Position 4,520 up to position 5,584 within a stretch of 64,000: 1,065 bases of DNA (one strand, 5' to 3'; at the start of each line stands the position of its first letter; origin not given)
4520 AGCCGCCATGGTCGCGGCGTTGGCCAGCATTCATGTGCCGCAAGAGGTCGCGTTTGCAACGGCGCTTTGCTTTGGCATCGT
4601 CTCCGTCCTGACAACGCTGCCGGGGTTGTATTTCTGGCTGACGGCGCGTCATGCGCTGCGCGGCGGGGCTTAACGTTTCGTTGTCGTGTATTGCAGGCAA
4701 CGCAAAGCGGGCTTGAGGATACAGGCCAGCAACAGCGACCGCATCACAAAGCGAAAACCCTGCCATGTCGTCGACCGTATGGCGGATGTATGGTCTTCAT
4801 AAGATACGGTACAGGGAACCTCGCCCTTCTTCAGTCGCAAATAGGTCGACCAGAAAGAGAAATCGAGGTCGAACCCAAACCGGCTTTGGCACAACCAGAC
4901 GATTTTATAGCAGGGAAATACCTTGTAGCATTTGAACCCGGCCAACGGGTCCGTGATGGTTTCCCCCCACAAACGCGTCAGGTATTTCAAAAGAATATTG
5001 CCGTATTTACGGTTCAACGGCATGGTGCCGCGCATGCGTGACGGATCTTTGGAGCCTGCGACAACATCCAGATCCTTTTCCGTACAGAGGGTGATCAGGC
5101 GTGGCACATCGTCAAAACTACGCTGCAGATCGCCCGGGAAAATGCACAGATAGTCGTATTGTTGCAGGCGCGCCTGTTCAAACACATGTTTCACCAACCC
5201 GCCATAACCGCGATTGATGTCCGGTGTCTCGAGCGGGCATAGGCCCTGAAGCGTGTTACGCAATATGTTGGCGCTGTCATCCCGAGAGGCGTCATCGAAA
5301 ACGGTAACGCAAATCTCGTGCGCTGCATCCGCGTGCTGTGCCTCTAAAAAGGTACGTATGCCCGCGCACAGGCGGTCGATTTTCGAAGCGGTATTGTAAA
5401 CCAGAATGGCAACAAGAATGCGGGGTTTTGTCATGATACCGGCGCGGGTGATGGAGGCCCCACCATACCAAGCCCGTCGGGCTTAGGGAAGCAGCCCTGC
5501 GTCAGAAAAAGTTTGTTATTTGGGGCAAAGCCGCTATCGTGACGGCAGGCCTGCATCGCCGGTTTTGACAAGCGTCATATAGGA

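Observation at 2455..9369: Polyprenyl-phosphate-sugar type periplasmic glycosylation module with accessory oxygenase and SDR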

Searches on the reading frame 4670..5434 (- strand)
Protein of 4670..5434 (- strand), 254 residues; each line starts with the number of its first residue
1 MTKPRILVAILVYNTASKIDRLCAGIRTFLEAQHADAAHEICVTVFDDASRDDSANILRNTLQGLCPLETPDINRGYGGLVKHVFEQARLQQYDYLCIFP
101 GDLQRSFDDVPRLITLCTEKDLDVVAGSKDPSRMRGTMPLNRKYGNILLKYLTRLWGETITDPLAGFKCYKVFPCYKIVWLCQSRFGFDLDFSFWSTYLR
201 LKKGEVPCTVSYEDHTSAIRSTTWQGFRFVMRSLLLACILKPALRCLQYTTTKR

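Call 3: search_protein_families(library=pfam, proteins=[window:4670-5434:-], max_evalue=0.01)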
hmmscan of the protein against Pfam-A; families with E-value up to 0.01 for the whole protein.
window:4670-5434:- (254 aa): 1 family
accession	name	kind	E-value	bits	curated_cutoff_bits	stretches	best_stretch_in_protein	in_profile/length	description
PF00535.33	Glycos_transf_2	-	3.6e-06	27.4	23.3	1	8-172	2-161/168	Glycosyl transferase family 2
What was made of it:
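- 4670..5434 (-): Short GT2 of the polyprenyl-phosphate glycosyltransferase type (DPMS/ArnC/GtrB-like) with a C-terminal hydrophobic tail; makes the lipid-linked sugar donor. PF00535 above cutoff (call 3).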

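Call 4: search_protein_families(library=ncbifam, proteins=[window:4670-5434:-], max_evalue=0.01)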
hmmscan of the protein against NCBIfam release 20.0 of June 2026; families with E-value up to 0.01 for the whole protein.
window:4670-5434:- (254 aa): 3 families
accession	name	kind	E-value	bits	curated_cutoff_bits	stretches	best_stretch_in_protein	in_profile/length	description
NF058614.1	PPMAGASynPpgS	equivalog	6e-06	25.8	370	1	43-133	29-117/226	polyprenyl-phospho-N-acetylgalactosaminyl synthase PpgS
NF007986.1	PRK10714.1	equivalog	2.1e-05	23.7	529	1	6-130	8-127/316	undecaprenyl-phosphate 4-deoxy-4-formamido-L-arabinose transferase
NF041391.1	DPhHxTase_Halo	equivalog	7.4e-05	21.8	375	1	35-180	22-155/213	dolichyl-phosphate hexose transferase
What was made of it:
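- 4670..5434 (-): The only NCBIfam hits are PpgS, ArnC and Dol-P-hexose transferase, all weak (call 4).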

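Call 16: search_solved_structures(query=window:4673-5434:-, max_evalue=1)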
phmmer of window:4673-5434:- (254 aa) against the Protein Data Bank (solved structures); distinct sequences matched with E-value up to 1: 1.
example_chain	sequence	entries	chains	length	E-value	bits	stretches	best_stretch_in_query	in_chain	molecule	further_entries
2wss_S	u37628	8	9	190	0.62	12.6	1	193-236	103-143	ATP SYNTHASE SUBUNIT O, MITOCHONDRIAL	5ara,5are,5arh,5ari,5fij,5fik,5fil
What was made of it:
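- The GT2 is very divergent: a single-sequence PDB search found nothing (call 16), and it scores far below every NCBIfam equivalog cutoff (call 4), so the lipid acceptor is inferred.
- Tried and rejected: A single-sequence PDB search with the GT2 gave nothing useful (call 16).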

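Call 57: search_solved_structures(query=A5, max_evalue=1, show_alignments=2)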
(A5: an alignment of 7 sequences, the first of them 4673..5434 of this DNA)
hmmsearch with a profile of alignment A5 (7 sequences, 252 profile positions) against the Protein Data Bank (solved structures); distinct sequences matched with E-value up to 1: 23.
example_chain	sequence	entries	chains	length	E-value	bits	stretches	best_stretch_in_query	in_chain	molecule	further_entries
5mlz_A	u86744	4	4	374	5.1e-10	42.5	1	4-167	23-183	Dolichol monophosphate mannose synthase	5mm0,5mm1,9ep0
2z87_A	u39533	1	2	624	9.1e-08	35.1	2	12-129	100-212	Chondroitin synthase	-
2z86_A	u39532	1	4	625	9.1e-08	35.1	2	12-129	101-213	Chondroitin synthase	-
5tze_C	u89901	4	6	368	4.5e-06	29.5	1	5-78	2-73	Glycosyl transferase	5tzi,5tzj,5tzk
9bhc_C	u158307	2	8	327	6e-06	29.1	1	4-147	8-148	Undecaprenyl-phosphate 4-deoxy-4-formamido-L-arabinose transferase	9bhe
5tz8_A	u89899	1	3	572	7.2e-06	28.9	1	5-78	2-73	Glycosyl transferase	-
8vxh_A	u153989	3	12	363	7.6e-06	28.8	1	4-147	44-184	Undecaprenyl-phosphate 4-deoxy-4-formamido-L-arabinose transferase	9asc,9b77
9hwj_A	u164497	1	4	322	1e-05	28.4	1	4-128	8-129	Undecaprenyl-phosphate 4-deoxy-4-formamido-L-arabinose transferase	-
7msn_A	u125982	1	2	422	3.8e-05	26.5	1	6-89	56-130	SPbeta prophage-derived glycosyltransferase SunS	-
6p61_A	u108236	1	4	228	0.00017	24.4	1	3-81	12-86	Glycosyltransferase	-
8bz8_A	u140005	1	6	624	0.00052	22.8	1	4-127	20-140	Glycosyltransferase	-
8bz4_A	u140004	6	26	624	0.00053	22.8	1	4-127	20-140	Glycosyltransferase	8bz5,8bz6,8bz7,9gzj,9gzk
5ekp_C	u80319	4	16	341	0.00071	22.3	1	7-126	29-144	Uncharacterized glycosyltransferase sll0501 | Glycosyltransferase sll0501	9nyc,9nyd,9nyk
5eke_A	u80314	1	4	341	0.00071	22.3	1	7-126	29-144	Uncharacterized glycosyltransferase sll0501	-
9nye_A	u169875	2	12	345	0.00072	22.3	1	7-126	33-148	Glycosyltransferase sll0501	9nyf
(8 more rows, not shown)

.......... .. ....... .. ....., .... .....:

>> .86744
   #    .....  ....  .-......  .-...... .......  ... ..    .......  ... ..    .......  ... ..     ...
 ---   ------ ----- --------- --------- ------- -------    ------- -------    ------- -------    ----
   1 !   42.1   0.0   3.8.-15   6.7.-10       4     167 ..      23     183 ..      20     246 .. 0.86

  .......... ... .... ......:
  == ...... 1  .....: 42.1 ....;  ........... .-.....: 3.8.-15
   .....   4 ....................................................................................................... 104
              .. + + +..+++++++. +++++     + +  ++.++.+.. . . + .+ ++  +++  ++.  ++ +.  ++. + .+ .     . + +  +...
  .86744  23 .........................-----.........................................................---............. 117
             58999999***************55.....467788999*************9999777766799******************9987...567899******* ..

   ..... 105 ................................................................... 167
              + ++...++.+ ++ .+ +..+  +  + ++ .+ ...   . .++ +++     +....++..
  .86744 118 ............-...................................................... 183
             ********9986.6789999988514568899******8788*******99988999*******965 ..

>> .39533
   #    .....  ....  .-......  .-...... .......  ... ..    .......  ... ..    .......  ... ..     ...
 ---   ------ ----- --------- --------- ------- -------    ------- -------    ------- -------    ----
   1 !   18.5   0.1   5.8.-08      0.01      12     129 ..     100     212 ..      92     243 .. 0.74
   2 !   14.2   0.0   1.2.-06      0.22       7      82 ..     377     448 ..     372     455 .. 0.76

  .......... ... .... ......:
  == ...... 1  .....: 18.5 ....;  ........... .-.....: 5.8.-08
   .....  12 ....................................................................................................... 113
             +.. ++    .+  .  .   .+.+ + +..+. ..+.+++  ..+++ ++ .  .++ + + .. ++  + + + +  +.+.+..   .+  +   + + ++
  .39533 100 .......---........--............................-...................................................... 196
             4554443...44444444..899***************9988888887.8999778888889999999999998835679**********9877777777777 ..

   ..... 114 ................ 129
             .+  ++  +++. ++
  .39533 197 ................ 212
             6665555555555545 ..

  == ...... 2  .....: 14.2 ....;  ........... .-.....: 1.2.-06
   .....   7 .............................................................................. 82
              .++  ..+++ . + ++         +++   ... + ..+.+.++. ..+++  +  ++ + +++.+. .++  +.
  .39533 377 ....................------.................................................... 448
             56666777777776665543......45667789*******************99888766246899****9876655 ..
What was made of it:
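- Tried and rejected: A profile of orthologues was needed (call 57).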
